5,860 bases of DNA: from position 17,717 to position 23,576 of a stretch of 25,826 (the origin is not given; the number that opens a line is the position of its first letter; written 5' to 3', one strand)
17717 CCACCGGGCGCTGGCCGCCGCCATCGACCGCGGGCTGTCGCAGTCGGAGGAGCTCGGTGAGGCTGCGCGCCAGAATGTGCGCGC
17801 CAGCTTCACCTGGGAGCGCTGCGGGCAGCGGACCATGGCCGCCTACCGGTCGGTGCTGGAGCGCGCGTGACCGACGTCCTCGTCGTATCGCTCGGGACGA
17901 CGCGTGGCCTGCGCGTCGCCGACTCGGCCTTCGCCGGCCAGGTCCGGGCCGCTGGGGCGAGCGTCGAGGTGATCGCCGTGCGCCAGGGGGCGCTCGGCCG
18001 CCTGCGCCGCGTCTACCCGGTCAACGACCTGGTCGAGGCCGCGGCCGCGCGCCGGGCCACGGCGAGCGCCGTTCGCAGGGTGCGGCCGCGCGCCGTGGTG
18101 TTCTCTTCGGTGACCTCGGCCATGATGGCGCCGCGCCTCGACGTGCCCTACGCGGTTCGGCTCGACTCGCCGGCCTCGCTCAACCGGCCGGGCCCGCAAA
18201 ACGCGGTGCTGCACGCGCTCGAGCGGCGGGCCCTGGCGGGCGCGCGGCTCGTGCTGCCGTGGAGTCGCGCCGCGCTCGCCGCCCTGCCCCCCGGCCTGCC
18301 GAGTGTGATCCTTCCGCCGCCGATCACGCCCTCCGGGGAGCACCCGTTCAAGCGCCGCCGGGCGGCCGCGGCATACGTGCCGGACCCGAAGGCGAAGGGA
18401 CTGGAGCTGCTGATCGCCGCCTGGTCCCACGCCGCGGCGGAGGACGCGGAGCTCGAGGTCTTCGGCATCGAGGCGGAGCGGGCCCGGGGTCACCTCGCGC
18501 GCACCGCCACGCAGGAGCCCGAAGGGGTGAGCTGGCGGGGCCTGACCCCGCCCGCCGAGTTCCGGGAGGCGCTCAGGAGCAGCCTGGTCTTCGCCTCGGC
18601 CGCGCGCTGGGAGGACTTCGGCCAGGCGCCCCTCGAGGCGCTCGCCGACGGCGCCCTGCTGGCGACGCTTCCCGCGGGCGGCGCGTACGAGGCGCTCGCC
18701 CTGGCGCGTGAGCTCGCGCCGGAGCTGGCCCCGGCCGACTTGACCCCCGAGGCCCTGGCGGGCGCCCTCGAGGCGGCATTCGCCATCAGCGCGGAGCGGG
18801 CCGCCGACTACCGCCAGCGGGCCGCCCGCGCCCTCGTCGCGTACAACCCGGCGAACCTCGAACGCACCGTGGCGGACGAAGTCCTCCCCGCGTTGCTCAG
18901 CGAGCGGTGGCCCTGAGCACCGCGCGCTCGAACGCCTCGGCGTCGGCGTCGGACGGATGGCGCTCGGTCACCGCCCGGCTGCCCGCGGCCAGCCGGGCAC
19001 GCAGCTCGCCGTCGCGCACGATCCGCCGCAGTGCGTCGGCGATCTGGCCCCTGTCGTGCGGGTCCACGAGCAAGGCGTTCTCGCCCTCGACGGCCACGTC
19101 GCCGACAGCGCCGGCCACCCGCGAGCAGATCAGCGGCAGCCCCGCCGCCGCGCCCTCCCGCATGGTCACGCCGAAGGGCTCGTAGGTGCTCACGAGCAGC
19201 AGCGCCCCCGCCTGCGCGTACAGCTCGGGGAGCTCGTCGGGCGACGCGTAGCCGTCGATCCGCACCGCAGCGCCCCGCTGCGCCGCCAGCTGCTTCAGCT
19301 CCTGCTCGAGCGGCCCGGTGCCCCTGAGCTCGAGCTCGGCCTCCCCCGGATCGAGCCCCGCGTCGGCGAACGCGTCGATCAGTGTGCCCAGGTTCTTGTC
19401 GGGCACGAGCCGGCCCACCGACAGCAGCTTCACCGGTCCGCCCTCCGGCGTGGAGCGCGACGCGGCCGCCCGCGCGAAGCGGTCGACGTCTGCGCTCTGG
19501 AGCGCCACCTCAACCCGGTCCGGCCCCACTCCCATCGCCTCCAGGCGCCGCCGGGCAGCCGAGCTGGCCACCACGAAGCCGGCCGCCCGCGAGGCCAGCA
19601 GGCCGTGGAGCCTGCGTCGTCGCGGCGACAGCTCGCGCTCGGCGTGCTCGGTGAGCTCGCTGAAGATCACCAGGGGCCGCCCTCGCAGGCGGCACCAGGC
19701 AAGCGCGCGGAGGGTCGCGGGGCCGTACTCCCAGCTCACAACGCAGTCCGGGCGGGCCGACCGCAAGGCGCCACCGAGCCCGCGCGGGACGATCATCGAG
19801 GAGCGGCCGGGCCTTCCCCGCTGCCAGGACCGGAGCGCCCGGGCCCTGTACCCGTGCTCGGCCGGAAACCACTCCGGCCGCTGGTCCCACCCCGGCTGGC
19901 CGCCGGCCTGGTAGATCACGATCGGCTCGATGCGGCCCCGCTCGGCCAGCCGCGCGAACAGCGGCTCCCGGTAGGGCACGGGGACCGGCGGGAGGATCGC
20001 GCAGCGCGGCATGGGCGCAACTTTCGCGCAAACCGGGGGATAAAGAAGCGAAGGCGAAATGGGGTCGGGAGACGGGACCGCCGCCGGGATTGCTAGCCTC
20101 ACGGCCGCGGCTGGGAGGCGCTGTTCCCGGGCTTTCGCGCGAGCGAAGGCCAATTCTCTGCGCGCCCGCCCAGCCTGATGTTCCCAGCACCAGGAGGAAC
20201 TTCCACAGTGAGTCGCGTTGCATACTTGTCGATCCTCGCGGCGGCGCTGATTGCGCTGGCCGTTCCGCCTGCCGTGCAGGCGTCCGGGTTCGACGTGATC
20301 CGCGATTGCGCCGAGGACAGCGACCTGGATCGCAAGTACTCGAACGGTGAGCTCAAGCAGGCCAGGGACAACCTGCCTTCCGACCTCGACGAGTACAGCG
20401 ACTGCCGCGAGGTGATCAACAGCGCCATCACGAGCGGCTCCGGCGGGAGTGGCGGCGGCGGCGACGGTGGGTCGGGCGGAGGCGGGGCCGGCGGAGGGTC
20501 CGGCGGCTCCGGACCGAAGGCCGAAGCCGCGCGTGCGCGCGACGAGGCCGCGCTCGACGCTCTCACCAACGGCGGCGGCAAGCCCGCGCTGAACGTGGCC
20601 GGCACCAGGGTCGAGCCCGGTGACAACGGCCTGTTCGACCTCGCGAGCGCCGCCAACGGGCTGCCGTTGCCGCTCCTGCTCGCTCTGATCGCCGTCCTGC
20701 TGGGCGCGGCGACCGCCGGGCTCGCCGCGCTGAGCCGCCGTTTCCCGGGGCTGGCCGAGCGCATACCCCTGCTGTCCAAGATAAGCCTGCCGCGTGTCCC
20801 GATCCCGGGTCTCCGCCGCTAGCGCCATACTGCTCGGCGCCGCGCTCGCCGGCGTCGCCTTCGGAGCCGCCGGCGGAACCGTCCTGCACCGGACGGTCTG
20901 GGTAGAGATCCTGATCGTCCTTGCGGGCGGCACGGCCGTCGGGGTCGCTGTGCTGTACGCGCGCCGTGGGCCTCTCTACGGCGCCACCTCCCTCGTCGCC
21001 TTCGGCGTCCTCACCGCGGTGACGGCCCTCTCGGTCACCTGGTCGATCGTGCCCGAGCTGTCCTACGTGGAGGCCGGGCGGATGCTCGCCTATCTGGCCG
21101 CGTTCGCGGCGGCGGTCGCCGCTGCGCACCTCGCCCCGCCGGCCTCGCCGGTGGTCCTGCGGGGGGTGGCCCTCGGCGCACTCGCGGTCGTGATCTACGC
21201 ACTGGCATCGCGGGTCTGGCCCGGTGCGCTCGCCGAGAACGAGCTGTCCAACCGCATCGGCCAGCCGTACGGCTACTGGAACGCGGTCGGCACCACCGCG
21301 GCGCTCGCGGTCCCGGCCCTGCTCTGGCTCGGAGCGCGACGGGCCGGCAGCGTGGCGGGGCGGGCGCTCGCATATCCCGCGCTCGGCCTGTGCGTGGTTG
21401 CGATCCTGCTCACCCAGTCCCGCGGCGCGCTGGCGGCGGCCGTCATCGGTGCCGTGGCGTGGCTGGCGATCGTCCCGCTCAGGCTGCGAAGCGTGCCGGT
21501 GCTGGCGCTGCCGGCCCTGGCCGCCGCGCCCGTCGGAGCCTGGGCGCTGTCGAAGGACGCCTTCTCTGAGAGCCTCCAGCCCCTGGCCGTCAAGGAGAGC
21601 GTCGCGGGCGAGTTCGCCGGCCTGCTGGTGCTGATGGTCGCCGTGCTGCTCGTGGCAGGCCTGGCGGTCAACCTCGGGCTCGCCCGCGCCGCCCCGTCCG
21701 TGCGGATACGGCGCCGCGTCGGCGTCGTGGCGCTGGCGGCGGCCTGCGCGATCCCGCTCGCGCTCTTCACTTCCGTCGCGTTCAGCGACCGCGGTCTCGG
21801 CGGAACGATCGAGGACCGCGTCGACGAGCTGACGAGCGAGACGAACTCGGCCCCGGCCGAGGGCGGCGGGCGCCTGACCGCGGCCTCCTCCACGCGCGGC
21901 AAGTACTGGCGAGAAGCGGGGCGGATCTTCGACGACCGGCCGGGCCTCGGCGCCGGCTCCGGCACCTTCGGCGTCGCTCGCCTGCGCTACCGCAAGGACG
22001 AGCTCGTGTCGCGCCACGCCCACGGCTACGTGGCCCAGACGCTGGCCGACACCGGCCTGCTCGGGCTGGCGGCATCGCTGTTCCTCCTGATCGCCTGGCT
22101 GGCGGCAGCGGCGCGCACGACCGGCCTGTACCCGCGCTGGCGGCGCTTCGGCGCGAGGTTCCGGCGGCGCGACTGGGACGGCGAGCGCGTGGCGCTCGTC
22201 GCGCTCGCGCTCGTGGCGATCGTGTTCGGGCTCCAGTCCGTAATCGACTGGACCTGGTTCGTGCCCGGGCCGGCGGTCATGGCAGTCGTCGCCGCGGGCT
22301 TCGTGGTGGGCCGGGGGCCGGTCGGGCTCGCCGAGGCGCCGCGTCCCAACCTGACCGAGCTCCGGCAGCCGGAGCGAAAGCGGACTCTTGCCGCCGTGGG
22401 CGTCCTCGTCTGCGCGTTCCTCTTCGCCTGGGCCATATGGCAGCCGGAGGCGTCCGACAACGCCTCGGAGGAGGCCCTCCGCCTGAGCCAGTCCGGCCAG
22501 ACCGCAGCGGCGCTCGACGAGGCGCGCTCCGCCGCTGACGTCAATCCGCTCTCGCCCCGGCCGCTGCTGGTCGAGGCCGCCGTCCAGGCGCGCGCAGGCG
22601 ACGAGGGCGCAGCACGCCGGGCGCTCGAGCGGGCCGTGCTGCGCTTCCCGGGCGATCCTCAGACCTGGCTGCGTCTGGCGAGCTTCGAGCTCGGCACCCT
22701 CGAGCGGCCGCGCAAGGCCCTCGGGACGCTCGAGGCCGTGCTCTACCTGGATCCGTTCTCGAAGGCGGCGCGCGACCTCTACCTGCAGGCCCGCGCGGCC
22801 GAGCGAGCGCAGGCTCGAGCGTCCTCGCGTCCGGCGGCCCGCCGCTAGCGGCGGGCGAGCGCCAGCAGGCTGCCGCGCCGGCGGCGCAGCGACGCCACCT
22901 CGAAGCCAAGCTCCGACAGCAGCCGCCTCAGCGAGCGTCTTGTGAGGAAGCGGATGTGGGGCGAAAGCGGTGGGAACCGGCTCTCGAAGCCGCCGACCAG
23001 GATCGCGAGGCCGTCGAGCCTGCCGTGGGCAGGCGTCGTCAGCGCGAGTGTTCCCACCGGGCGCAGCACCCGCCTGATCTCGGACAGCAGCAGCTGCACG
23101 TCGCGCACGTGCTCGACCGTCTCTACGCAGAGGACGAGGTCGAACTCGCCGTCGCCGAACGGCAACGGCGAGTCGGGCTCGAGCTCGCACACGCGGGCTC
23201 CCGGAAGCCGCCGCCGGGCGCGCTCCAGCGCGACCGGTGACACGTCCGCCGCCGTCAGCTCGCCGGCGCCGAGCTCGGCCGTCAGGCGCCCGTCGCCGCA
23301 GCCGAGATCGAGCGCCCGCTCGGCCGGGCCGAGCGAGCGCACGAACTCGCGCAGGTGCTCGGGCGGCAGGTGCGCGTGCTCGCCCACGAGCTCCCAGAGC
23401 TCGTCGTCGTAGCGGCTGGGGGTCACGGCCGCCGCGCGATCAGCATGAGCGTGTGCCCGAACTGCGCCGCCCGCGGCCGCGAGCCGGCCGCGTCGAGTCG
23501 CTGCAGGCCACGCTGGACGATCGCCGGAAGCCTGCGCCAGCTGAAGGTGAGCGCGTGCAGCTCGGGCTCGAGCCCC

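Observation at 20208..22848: Small Gly/Ser-linker surface protein paired with a Wzy_C+TPR enzyme: possible dedicated protein O-glycosylation or sorting system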

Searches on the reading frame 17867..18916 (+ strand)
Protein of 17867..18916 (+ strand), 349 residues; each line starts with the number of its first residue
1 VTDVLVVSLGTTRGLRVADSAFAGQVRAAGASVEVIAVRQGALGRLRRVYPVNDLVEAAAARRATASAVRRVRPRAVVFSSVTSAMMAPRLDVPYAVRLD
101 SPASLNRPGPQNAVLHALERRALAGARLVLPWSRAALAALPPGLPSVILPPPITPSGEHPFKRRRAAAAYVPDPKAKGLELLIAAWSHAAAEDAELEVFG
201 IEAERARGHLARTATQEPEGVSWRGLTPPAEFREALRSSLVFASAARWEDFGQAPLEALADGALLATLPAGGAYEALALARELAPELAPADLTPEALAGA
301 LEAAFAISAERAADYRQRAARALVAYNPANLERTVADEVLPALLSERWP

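Call 3: search_protein_families(library=pfam, proteins=[window:17867-18916:+], max_evalue=0.01)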
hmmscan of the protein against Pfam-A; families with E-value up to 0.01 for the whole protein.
window:17867-18916:+ (349 aa): 3 families
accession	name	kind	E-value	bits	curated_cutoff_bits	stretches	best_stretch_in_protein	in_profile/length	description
PF00534.26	Glycos_transf_1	-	8.7e-09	35.6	26.4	1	175-319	26-169/172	Glycosyl transferases group 1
PF13692.12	Glyco_trans_1_4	-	2.1e-08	35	27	1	174-302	12-137/142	Glycosyl transferases group 1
PF20706.3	GT4-conflict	-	6.2e-06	25.9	26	1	136-311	173-353/385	Family 4 Glycosyltransferase in conflict systems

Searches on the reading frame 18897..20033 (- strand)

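Call 3: search_protein_families(library=pfam, proteins=[window:18897-20033:-], max_evalue=0.01)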
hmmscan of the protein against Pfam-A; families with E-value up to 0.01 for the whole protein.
window:18897-20033:- (378 aa): 5 families
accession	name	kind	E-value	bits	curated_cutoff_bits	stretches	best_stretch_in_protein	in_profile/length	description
PF00534.26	Glycos_transf_1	-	2.3e-28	99.3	26.4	1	197-352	12-169/172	Glycosyl transferases group 1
PF13692.12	Glyco_trans_1_4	-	2.8e-22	80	27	1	202-341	3-142/142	Glycosyl transferases group 1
PF13439.12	Glyco_transf_4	-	5.7e-10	39.9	28.5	1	28-177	14-162/170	Glycosyltransferase Family 4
PF13579.12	Glyco_trans_4_4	-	5.9e-10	40.2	29.7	1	24-176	9-154/158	Glycosyl transferase 4-like domain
PF20706.3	GT4-conflict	-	2.5e-08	33.8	26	1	175-311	173-318/385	Family 4 Glycosyltransferase in conflict systems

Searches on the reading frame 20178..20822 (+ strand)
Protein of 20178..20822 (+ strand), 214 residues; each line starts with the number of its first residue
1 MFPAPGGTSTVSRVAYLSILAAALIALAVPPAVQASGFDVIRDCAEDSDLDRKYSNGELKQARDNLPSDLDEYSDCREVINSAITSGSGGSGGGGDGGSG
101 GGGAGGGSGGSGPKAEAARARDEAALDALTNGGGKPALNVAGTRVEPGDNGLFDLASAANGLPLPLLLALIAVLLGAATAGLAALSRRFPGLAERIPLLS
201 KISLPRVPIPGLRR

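Call 3: search_protein_families(library=pfam, proteins=[window:20178-20822:+], max_evalue=0.01)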
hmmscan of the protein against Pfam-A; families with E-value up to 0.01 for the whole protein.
window:20178-20822:+ (214 aa): 0 families

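Call 6: search_protein_families(library=ncbifam, proteins=[window:20178-20822:+], max_evalue=0.1)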
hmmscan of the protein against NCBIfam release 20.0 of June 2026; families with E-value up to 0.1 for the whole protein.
window:20178-20822:+ (214 aa): 0 families

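Call 20: find_homologous_proteins(query=window:20178-20822:+, max_evalue=0.001)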
Query window:20178-20822:+ (214 aa): 351 proteins with E <= 0.001 among 8000 candidates; the best 120 are listed. Only proteins of 117 to 375 residues were searched: fused or split forms outside these lengths cannot appear, so this answer is no evidence that the protein stands alone or is whole; lengths 'longer' or 'shorter' looks for them.
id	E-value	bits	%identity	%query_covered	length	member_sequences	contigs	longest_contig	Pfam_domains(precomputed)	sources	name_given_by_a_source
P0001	1.8e-119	415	100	95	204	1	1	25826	-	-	-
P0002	6.8e-110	384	93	95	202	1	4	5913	-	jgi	jgi:hypothetical protein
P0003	2.2e-109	382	92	95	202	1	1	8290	-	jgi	jgi:hypothetical protein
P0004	4.7e-94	332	83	95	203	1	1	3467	-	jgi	jgi:hypothetical protein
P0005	1.4e-91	324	81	95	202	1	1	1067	-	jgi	jgi:hypothetical protein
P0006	4.7e-91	322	79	95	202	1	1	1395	-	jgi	jgi:hypothetical protein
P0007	3.5e-90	319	75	95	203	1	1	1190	-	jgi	jgi:hypothetical protein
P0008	5.0e-90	319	77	95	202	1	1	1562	-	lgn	-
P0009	2.7e-89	317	79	95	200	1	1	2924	-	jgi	jgi:hypothetical protein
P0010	5.0e-89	316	76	95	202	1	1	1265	-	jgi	jgi:hypothetical protein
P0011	9.3e-88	311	78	95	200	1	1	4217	-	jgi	jgi:hypothetical protein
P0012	1.6e-87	311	78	95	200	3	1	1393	-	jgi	jgi:hypothetical protein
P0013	4.4e-87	309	78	95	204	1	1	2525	-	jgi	jgi:hypothetical protein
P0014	1.4e-86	308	81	90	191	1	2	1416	-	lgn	-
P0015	3.3e-86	306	73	84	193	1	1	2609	-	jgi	jgi:hypothetical protein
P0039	8.0e-62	227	61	95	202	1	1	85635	-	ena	-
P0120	5.9e-50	188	53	81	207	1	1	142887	-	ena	-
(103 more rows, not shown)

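Call 49: find_encoding_contigs(protein=P0039, flank=10000, max_places=1)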
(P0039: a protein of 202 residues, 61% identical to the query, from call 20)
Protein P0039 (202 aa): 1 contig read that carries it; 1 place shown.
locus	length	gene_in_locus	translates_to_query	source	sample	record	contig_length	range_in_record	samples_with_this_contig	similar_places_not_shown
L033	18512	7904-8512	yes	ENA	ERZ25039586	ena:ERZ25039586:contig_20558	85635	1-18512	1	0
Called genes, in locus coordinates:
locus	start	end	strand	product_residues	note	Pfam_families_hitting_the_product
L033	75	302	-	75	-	PF10531:SLBB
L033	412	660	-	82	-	PF00708:Acylphosphatase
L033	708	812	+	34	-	-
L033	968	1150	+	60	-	-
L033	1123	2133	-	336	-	-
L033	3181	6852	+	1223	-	PF13439:Glyco_transf_4, PF13477:Glyco_trans_4_2 (weak), PF00534:Glycos_transf_1, PF13692:Glyco_trans_1_4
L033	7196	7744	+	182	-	-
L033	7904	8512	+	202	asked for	-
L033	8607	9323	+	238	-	-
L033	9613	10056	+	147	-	-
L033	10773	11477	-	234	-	PF01073:3Beta_HSD, PF01370:Epimerase, PF04321:RmlD_sub_bind (weak), PF07993:NAD_binding_4 (faint), PF13460:NAD_binding_10, PF16363:GDP_Man_Dehyd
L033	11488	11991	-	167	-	PF01209:Ubie_methyltran, PF05175:MTS (weak), PF07021:MetW (weak), PF13489:Methyltransf_23, PF13847:Methyltransf_31, PF08241:Methyltransf_11, PF08242:Methyltransf_12, PF13649:Methyltransf_25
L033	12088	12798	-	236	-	-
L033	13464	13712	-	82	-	PF02397:Bac_transf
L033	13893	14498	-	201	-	-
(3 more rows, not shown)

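Call 50: find_encoding_contigs(protein=P0120, flank=10000, max_places=1)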
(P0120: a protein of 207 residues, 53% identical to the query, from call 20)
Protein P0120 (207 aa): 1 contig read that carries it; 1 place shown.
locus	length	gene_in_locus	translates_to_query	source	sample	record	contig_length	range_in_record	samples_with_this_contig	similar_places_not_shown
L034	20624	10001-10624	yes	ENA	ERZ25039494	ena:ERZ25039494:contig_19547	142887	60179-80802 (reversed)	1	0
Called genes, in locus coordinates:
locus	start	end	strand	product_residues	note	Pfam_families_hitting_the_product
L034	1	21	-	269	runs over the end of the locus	PF13385:Laminin_G_3 (faint)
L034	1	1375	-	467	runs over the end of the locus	PF15892:BNR_4, PF00801:PKD, PF18911:PKD_4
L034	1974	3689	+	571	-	PF01266:DAO, PF00908:dTDP_sugar_isom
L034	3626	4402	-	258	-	PF20706:GT4-conflict, PF00534:Glycos_transf_1, PF13692:Glyco_trans_1_4, PF13524:Glyco_trans_1_2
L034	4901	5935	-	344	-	-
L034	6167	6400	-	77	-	-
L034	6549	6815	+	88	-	PF13439:Glyco_transf_4 (weak)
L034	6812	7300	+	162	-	PF13439:Glyco_transf_4, PF13579:Glyco_trans_4_4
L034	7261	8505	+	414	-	PF00534:Glycos_transf_1, PF13692:Glyco_trans_1_4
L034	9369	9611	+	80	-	-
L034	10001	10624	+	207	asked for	-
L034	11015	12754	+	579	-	PF04932:Wzy_C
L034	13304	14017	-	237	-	PF13489:Methyltransf_23, PF13847:Methyltransf_31 (faint), PF08241:Methyltransf_11, PF08242:Methyltransf_12, PF13649:Methyltransf_25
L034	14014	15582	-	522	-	PF02397:Bac_transf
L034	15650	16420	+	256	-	-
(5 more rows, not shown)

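Call 89: find_homologous_proteins(query=window:20208-20819:+, lengths=longer, max_evalue=0.001)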
Query window:20208-20819:+ (204 aa): 1 proteins with E <= 0.001 among 8000 candidates. Only proteins of 358 to 2000 residues were searched; long proteins share words by chance and can crowd out relatives, so finding none is weak evidence.
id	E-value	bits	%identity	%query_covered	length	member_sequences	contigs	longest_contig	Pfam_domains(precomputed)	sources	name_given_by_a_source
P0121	1.8e-8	52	32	22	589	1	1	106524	-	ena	-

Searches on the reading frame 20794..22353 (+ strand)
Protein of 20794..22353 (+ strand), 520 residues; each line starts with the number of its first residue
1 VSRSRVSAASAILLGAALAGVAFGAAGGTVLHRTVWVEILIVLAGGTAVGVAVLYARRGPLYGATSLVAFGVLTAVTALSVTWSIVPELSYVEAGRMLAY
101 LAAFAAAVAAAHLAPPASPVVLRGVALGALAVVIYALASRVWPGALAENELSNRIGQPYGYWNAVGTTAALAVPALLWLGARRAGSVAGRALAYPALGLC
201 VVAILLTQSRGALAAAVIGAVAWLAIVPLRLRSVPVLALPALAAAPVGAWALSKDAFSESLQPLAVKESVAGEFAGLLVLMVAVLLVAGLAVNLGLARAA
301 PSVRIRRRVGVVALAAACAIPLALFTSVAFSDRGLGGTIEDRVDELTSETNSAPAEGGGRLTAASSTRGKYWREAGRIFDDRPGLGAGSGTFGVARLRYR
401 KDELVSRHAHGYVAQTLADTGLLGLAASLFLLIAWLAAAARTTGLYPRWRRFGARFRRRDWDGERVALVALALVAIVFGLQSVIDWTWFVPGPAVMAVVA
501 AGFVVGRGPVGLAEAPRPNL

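Call 62: search_solved_structures(query=window:20794-22353:+, max_evalue=10, show_alignments=3)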
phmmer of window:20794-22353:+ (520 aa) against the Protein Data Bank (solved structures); distinct sequences matched with E-value up to 10: 1.
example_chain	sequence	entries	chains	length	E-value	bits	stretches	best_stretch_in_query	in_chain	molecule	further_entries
5x89_A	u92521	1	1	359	1.7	10.5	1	440-500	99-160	EndA-like protein,tRNA-splicing endonuclease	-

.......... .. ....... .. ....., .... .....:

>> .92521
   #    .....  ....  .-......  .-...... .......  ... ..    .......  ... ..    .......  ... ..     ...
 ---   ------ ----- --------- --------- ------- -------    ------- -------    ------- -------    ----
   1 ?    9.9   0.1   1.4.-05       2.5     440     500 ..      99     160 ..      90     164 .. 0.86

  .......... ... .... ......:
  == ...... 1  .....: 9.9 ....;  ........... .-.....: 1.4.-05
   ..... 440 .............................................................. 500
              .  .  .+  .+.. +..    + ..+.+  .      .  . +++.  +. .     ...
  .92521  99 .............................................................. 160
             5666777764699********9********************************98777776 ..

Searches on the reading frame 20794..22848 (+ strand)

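Call 3: search_protein_families(library=pfam, proteins=[window:20794-22848:+], max_evalue=0.01)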
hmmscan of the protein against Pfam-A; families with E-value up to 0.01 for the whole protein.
window:20794-22848:+ (684 aa): 3 families
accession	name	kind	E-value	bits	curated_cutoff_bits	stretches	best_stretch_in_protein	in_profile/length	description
PF04932.20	Wzy_C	-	2.6e-11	43.9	31.7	2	281-427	23-147/149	O-Antigen ligase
PF13428.12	TPR_14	-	5.7e-05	23.9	23.5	1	591-630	4-43/44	Tetratricopeptide repeat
PF14559.12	TPR_19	-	0.00063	20.5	25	1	600-662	3-64/68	Tetratricopeptide repeat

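Call 6: search_protein_families(library=ncbifam, proteins=[window:20794-22848:+], max_evalue=0.1)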
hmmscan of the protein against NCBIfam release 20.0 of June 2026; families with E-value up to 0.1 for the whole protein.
window:20794-22848:+ (684 aa): 4 families
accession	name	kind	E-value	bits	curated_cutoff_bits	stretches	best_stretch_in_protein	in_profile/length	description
TIGR03097.1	PEP_O_lig_1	hypoth_equivalog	3.4e-06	26.2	188.1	2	164-224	169-229/408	putative O-glycosylation ligase, exosortase A system-associated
TIGR02917.1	PEP_TPR_lipo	equivalog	0.005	14.8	312.2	1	566-637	579-650/899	XrtA/PEP-CTERM system TPR-repeat protein PrsT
TIGR03939.1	PGA_TPR_OMP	equivalog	0.027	12.7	366.65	1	572-661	379-467/800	poly-beta-1,6 N-acetyl-D-glucosamine export porin PgaA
TIGR02521.1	type_IV_pilW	equivalog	0.099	12.2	154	0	589-676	136-220/234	type IV pilus biogenesis/stability protein PilW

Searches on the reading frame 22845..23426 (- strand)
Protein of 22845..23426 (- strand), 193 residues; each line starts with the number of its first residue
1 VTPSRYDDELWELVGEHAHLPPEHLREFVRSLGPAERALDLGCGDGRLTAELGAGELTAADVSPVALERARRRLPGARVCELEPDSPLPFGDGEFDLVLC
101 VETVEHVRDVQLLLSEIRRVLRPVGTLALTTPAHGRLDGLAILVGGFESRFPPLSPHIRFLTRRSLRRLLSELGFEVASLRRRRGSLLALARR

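Call 3: search_protein_families(library=pfam, proteins=[window:22845-23426:-], max_evalue=0.01)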
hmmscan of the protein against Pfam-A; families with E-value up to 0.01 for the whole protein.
window:22845-23426:- (193 aa): 11 families
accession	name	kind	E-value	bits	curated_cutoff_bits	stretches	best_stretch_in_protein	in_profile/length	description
PF08241.18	Methyltransf_11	-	1.7e-21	77.1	21.2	1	39-128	1-94/95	Methyltransferase domain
PF13489.12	Methyltransf_23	-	3.4e-19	69.6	27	1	29-179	17-163/164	Methyltransferase domain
PF13649.12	Methyltransf_25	-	4.5e-17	63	27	1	39-125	2-97/97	Methyltransferase domain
PF08242.18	Methyltransf_12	-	2.1e-15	57.7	30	1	39-127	1-98/98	Methyltransferase domain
PF13847.12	Methyltransf_31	-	7.3e-14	52.1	27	1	35-133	4-113/145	Methyltransferase domain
PF01209.24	Ubie_methyltran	-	2e-05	24.5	20.1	1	35-128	48-150/233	ubiE/COQ5 methyltransferase family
PF05401.17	NodS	-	7.8e-05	23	24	1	29-125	38-140/201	Nodulation protein S (NodS)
PF05148.21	Methyltransf_8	-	0.00012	22.5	27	1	37-129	75-156/219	Hypothetical methyltransferase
PF07021.18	MetW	-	0.00026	21.1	21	1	29-122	8-103/193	Methionine biosynthesis protein MetW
PF03141.22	Methyltransf_29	-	0.0016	17.5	23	1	35-132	118-220/506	Putative S-adenosyl-L-methionine-dependent methyltransferase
PF05175.20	MTS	-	0.0019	18.3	23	1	35-100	32-104/170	Methyltransferase small domain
